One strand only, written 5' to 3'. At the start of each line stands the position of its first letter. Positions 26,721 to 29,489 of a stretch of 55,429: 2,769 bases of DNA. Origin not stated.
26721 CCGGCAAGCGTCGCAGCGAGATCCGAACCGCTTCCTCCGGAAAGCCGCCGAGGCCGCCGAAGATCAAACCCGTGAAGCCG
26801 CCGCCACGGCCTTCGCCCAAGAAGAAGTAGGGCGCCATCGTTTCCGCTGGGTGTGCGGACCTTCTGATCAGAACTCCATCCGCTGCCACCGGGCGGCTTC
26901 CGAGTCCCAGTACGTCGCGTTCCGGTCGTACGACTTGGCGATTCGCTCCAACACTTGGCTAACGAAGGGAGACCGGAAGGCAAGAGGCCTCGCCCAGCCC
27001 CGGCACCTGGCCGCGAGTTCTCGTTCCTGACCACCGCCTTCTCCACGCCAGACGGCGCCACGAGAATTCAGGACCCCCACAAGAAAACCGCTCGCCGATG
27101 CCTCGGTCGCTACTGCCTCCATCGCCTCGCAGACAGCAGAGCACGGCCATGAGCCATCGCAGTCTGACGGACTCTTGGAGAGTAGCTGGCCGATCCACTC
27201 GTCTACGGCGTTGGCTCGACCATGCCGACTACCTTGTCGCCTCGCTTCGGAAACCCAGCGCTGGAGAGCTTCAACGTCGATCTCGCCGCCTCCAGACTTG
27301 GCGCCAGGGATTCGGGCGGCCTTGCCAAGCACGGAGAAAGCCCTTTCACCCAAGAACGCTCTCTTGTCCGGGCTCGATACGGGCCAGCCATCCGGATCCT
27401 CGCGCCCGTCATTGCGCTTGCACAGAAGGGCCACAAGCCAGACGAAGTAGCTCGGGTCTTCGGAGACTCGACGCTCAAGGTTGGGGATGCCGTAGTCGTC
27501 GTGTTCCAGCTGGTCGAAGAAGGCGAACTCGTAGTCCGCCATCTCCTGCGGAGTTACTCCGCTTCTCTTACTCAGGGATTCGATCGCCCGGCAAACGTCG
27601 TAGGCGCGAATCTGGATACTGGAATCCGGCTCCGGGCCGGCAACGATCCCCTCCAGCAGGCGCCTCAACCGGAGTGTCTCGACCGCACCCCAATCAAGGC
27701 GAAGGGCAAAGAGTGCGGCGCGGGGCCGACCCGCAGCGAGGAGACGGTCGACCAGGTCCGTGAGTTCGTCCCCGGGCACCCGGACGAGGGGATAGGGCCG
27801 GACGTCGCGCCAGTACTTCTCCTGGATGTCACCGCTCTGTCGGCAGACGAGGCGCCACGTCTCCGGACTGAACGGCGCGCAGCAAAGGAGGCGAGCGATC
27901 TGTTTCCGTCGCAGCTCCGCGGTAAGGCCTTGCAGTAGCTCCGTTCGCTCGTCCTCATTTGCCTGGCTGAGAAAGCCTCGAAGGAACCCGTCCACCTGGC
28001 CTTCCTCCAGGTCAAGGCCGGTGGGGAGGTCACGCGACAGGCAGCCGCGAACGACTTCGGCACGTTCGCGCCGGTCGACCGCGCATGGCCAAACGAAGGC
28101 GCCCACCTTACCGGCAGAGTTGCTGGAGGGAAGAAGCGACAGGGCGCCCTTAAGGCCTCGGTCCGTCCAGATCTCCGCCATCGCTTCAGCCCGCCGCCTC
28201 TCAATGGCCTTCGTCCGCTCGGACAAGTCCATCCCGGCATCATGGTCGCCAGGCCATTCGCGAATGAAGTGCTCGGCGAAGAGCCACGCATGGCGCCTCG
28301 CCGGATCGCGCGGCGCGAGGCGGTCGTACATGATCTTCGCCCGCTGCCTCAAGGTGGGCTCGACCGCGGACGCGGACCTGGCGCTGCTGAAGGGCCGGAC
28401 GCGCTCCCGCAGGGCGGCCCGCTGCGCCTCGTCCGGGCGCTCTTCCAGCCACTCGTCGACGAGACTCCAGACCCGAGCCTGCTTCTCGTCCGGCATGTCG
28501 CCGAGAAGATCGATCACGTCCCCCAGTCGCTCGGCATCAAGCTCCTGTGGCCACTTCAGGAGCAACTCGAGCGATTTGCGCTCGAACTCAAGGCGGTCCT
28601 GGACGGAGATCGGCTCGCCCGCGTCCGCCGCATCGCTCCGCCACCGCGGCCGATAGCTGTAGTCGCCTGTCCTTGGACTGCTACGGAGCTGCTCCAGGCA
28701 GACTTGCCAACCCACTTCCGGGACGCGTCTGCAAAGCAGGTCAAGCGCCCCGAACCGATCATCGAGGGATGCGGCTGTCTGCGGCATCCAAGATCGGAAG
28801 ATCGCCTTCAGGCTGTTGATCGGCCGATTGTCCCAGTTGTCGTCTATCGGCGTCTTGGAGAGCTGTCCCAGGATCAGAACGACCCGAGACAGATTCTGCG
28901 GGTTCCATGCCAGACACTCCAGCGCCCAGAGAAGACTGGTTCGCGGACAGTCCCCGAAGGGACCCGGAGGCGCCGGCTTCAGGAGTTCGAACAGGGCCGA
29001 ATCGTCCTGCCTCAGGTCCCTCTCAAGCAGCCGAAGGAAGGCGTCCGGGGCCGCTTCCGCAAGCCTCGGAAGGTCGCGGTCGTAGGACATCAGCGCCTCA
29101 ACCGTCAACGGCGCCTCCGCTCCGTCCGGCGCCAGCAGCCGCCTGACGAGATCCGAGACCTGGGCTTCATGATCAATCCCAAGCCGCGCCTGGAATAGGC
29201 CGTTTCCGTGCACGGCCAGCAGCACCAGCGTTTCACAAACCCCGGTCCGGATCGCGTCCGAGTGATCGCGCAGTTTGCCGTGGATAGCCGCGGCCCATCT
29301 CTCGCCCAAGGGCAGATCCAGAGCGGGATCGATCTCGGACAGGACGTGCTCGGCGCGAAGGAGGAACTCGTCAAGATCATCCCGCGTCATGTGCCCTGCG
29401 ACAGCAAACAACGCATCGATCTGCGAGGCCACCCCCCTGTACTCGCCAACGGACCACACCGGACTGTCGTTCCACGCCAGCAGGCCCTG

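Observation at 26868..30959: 1363-aa protein: HigA/XRE-type HTH fused to ~1290 aa with no recognisable catalytic or NTPase motif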

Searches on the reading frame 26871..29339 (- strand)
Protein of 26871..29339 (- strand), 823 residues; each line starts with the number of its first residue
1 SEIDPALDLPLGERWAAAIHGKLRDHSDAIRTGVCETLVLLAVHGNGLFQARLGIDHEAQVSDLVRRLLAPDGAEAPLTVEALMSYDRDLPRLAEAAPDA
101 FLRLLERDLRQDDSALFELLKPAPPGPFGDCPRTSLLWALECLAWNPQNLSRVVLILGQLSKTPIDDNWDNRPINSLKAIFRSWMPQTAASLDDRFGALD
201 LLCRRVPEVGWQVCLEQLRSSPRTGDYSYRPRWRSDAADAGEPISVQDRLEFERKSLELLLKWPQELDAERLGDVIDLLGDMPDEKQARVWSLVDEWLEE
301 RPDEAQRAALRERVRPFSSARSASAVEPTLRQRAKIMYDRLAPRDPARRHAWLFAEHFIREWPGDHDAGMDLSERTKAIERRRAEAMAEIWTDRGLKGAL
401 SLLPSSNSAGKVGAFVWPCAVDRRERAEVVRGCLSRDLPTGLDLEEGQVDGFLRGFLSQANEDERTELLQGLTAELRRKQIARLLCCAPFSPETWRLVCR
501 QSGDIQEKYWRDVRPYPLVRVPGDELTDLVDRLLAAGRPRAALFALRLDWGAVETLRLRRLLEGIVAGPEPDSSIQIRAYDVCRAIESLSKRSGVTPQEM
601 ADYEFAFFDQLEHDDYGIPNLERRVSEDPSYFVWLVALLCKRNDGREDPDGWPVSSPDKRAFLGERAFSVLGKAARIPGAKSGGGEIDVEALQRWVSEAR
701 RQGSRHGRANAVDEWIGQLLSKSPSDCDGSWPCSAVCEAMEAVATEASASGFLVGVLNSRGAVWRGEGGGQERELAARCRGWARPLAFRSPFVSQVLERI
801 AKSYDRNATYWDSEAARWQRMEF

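Call 44: predict_structure(alignment_id=A4)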
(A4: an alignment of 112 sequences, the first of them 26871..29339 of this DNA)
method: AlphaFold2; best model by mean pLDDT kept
length: 823 residues; sequences in the alignment: 112
mean_pLDDT: 89.0   pTM: 0.73
mean pLDDT of the five models: 89.0, 88.2, 88.0, 87.1, 86.5
residues with pLDDT >= 90: 546; 70-90: 214; 50-70: 58; < 50: 5
segments of 3 or more residues with pLDDT < 50: none
pLDDT, mean of each block of 10 residues (from residue 1): 74 76 73 86 87 91 93 88 90 92 96 92 77 91 92 97 89 93 90 96 96 91 53 65 90 95 92 93 91 94 91 85 67 91 92 85 61 85 95 95 92 96 94 82 89 96 94 93 95 93 94 87 89 93 89 91 83 81 93 94 95 92 96 97 89 86 94 92 81 97 96 97 80 94 96 93 74 94 93 97 95 86 62
secondary structure, 60 per line:
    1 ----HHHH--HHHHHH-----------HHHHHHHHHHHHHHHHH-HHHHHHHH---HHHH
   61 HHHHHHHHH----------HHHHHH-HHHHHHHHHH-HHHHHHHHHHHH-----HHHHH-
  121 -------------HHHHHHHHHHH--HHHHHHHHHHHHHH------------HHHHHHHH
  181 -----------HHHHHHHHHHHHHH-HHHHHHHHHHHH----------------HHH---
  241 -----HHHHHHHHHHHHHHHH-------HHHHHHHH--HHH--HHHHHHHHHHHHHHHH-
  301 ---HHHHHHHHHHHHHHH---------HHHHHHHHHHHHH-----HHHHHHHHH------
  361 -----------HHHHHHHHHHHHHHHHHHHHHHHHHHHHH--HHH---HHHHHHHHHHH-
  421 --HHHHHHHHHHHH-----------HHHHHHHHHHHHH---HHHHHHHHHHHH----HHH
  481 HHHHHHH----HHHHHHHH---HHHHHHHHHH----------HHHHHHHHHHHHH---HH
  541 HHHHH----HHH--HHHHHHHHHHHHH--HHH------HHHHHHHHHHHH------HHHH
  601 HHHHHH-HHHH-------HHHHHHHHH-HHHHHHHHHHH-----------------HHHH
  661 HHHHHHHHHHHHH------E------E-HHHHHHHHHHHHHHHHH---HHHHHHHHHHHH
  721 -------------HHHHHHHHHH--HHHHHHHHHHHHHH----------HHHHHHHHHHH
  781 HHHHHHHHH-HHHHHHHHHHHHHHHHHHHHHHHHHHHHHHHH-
elements in order (helices of 4 or more, strands of 3 or more residues): H5-8 H11-16 H28-44 H46-53 H57-69 H80-85 H87-96 H98-109 H115-119 H134-144 H147-160 H173-180 H192-205 H207-218 H246-261 H269-276 H284-299 H304-318 H328-340 H346-354 H372-400 H409-419 H423-434 H446-458 H462-473 H478-487 H492-499 H503-512 H523-535 H539-545 H555-567 H579-590 H597-606 H608-611 H619-627 H629-639 H657-673 H689-705 H709-720 H734-743 H746-759 H770-789 H791-822

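Call 46: fold_search(model_id=the predicted structure, library=pdb)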
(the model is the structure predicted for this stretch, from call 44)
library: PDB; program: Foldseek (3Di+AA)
matches with E <= 10: 1144; with E <= 0.001: 21
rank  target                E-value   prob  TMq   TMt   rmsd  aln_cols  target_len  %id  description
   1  8ga7                  8.0e-05  0.77  0.05  0.08  34.5       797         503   10  Geometrically programmable nanomaterial construction using regularized protein building blocks (released 2024-03-13)
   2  2q5d_A                1.5e-04  1.00  0.22  0.21  19.9      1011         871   11  Crystal Structure of Human Importin Beta bound to the Snurportin1 IBB-domain second crystal form (released 2008-01-22)
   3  9g33_UJ               2.0e-04  1.00  0.18  0.11  42.5      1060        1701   10  Stalled 90S - Utp23-Krr1-deltaC3 (released 2025-06-18)
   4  7evn_C                2.1e-04  1.00  0.32  0.32  14.0       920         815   12  The cryo-EM structure of the DDX42-SF3b complex (released 2022-08-03)
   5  9l4c_A                2.1e-04  1.00  0.25  0.24  17.0       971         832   11  ATR Spiral -ATRIP bound with RP-3500 (released 2025-05-21)
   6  4c0o_A                3.2e-04  1.00  0.21  0.20  20.2      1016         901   12  Transportin 3 in complex with phosphorylated ASF/SF2 (released 2014-01-22)
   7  6igx_B                3.7e-04  0.99  0.13  0.14  21.9       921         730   12  Crystal structure of human CAP-G in complex with CAP-H (released 2019-03-13)
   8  9im6_A                3.8e-04  1.00  0.22  0.19  21.8       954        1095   12  Structure of influenza A virus RNA polymerase PB1 and nuclear import host factor RanBP5 complex (released 2024-11-27)
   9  3zjy_B                4.4e-04  1.00  0.29  0.28  15.8       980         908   11  Crystal Structure of Importin 13 - RanGTP - eIF1A complex (released 2013-04-10)
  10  2qna_A                4.9e-04  1.00  0.22  0.24  17.6       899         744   10  Crystal structure of human Importin-beta (127-876) in complex with the IBB-domain of Snurportin1 (1-65) (released 2008-04-08)
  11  5oqr_A                5.2e-04  0.99  0.18  0.19  19.4       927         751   10  Crystal structure of the S. pombe condensin Cnd3-Cnd2 subcomplex (released 2017-10-18)
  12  4a0c_B                5.4e-04  1.00  0.19  0.15  22.5       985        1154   11  Structure of the CAND1-CUL4B-RBX1 complex (released 2011-11-30)
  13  6en4_C                5.6e-04  1.00  0.31  0.31  15.8       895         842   11  SF3b core in complex with a splicing modulator (released 2018-06-20)
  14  7q3l_A                6.3e-04  1.00  0.34  0.34  13.8       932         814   11  Human 17S U2 snRNP 5' domain (released 2022-03-30)
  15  4hzk_A                6.5e-04  1.00  0.29  0.25  17.3      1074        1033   11  Crystal structure of free CRM1 (crystal form 2) (released 2013-01-23)
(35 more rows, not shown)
